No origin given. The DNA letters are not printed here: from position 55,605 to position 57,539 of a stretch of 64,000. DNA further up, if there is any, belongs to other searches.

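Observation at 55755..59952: Two-gene operon: eight-fold SHOCT-repeat protein plus a solitary dynamin-like GTPase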

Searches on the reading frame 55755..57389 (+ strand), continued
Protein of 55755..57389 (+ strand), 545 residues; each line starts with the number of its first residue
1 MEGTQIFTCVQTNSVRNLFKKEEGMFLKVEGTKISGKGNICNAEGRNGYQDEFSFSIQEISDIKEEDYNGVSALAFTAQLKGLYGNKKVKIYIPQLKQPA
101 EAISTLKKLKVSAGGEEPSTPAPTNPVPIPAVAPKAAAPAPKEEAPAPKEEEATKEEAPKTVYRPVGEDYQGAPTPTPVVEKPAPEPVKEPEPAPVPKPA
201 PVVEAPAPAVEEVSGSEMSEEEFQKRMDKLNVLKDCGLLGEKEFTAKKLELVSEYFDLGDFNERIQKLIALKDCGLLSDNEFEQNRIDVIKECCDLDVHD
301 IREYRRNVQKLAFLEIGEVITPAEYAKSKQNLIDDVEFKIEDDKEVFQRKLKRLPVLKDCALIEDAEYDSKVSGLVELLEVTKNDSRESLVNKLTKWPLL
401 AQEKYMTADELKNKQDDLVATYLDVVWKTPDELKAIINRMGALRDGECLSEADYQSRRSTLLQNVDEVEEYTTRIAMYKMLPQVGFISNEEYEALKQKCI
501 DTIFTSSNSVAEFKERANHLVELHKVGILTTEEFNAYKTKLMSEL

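Call 60: fold_search(model_id=the predicted structure, library=pdb)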
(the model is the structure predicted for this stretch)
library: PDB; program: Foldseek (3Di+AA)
matches with E <= 10: 1035; with E <= 0.001: 0
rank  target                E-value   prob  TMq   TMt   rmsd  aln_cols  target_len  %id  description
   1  5xbk_B                2.4e-02  0.84  0.15  0.20  21.4       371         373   12  Crystal structure of human Importin4 (released 2018-02-14)
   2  7lc1_B                2.5e-02  1.00  0.13  0.27   9.5       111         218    9  Crystal Structure of KRAS4b (GMPPNP-bound) in complex with the RBD-PH domains of SIN1 (released 2021-08-04)
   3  5xah_B                3.0e-02  0.75  0.15  0.20  21.1       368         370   11  Crystal structure of human Importin4 (released 2018-02-14)
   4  8d9w_B                3.3e-02  0.60  0.12  0.20  16.8       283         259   13  beta-Arf1 homodimeric interface within AP-1, Arf1, Nef, MHC-I lattice on narrow tubes (released 2023-07-05)
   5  9qpq_J                4.2e-02  0.77  0.13  0.19  16.6       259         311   12  The structure of the COPI leaf bound to GOLPH3 (released 2025-10-22)
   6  8d9w_E                4.8e-02  0.54  0.12  0.19  17.2       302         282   14  beta-Arf1 homodimeric interface within AP-1, Arf1, Nef, MHC-I lattice on narrow tubes (released 2023-07-05)
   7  3l6y_A                4.8e-02  0.35  0.10  0.13  18.3       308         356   15  Crystal structure of p120 catenin in complex with E-cadherin (released 2010-04-21)
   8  1p5t_A                5.3e-02  0.97  0.12  0.42  11.4       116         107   13  Crystal Structure of Dok1 PTB Domain (released 2004-02-17)
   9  2v76_B                5.5e-02  1.00  0.12  0.51  11.0       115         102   11  Crystal structure of the human dok1 PTB domain (released 2008-01-08)
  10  6rrd_O                6.3e-02  0.57  0.15  0.16  18.4       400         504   10  RNA Polymerase I Pre-initiation complex DNA opening intermediate 1 (released 2019-12-11)
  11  3voq_B                7.3e-02  0.99  0.13  0.45   7.5       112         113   10  Crystal structure of the pleckstrin homology domain of human Sin1, a TORC2 subunit (released 2012-04-11)
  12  3l6y_C                7.3e-02  0.30  0.10  0.13  18.6       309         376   17  Crystal structure of p120 catenin in complex with E-cadherin (released 2010-04-21)
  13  2cy5                  8.0e-02  0.99  0.13  0.47  13.0       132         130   10  Crystal structure of phosphotyrosine binding (PTB) domain of epidermal growth factor receptor pathway substrate-8 (EPS8) (released 2006-01-04)
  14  8ei1_A                8.3e-02  0.75  0.20  0.26  14.2       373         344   10  Crystal structure of the N-terminal domain of CUL4B in complex with H316, a Helicon Polypeptide (released 2023-10-25)
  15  9g6k_L4               8.3e-02  0.75  0.18  0.21  20.0       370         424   14  LSU structure derived from the LSU sample of the mitoribosome from T. gondii. (released 2024-12-11)
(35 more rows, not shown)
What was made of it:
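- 55755..56090 (+): Gene A residues 1-112: predicted PH/PTB-like beta-sandwich capped by a C-terminal helix. Foldseek matches SIN1 PH, Dok1 PTB and kindlin PH with probability 0.97-1.0 but weak E-values of 0.02-0.1 (call 60).
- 56412..57389 (+): Gene A residues 220-545: eight SHOCT two-helix hairpins predicted to stack into an alpha-solenoid. Weak solenoid-type Foldseek matches such as importin and ARM (call 60).
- On PH-like (pleckstrin homology / PTB) fold: Foldseek matches PH/PTB domains with probability 0.97-1.0 and TM 0.4-0.5, but E-values are 0.02-0.1 (call 60).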

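Call 61: find_related_loci(query=A2, collection=metagenome_contigs, flank=10000)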
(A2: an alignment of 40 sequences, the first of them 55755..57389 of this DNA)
Query A2 (545 aa) in metagenome_contigs; peptide patterns used: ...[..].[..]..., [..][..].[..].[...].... (x = any residue, [..] = any of these).
600 stretches matched a pattern (row limit reached: there are more); 20 encode a relative of the query (tblastn E <= 1e-3); 20 distinct loci.
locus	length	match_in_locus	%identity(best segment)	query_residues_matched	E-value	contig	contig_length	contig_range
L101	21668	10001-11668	46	1-545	5e-150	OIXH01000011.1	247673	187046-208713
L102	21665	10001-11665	46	1-545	3e-148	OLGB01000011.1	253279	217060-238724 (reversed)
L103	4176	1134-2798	46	1-545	4e-152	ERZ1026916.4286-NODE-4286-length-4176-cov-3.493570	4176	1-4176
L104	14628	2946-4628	47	1-545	2e-147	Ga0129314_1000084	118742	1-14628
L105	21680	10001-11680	45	1-545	1e-146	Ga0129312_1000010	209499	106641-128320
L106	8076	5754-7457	42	1-545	6e-134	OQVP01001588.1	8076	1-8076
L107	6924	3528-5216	43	1-545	3e-133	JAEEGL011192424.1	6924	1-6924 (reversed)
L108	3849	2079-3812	38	1-545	1e-125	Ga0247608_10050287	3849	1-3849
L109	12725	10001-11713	38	1-545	1e-121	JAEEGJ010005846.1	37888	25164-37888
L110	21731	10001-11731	39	1-545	5e-119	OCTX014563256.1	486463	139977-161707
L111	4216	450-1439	53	209-545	5e-117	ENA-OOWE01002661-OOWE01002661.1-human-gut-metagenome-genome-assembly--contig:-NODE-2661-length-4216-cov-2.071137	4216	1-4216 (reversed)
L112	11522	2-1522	39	45-545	1e-107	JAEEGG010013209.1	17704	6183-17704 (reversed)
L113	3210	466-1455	47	216-545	3e-99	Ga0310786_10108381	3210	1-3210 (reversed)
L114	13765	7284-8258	46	221-545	2e-95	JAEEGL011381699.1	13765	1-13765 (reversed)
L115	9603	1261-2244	41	219-545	2e-85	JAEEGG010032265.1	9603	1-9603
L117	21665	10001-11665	46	1-545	8e-149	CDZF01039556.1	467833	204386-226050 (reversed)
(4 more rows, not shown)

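Call 71: list_cluster_members(proteins=[P0213, P0194, P0153, P0165, P0049, P0106, P0109, P0017])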
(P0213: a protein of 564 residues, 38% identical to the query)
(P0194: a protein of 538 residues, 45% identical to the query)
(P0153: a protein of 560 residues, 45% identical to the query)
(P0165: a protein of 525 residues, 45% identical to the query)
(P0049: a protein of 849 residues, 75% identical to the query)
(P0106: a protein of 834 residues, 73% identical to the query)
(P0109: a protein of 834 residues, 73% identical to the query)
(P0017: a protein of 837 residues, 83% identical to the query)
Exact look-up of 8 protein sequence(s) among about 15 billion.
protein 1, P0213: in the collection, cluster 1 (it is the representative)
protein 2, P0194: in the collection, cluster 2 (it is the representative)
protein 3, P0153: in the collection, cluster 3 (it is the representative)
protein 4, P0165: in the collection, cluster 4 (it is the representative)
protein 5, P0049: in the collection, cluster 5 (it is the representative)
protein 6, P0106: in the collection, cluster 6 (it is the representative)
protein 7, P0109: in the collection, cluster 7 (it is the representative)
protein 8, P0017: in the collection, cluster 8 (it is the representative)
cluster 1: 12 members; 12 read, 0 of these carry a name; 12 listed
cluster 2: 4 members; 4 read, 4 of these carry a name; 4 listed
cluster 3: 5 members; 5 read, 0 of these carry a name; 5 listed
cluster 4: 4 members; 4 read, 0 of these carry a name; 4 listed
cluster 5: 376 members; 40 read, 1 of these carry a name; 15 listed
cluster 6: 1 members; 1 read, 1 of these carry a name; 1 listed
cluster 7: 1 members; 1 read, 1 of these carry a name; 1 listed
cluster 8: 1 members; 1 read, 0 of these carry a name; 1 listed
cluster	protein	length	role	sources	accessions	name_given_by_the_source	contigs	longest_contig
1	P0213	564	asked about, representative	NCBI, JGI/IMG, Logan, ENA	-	-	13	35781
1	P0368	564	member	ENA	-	-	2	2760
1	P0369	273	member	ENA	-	-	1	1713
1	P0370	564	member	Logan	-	-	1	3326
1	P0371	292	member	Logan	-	-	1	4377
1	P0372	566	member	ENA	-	-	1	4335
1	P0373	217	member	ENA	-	-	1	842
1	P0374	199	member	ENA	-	-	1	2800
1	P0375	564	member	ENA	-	-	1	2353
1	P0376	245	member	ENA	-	-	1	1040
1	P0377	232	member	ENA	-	-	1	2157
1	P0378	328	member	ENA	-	-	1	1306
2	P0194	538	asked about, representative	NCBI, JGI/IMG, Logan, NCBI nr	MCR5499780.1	MAG: hypothetical protein K6F31_05255 [Acetatifactor sp.] | hypothetical protein [Acetatifactor sp.]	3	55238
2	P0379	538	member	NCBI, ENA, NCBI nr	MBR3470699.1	MAG: hypothetical protein IKH28_13590 [Lachnospiraceae bacterium] | hypothetical protein [Lachnospiraceae bacterium]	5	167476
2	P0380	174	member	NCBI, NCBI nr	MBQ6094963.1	MAG: hypothetical protein IJL09_06135, partial [Lachnospiraceae bacterium] | hypothetical protein [Lachnospiraceae bacterium]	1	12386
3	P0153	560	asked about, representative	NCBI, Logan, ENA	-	-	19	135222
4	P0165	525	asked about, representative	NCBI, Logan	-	-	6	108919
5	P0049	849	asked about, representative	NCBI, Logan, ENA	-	-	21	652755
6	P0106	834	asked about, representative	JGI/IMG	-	GTPase SAR1 family protein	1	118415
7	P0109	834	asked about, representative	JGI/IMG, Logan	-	GTPase SAR1 family protein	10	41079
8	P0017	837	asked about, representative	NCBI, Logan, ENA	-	-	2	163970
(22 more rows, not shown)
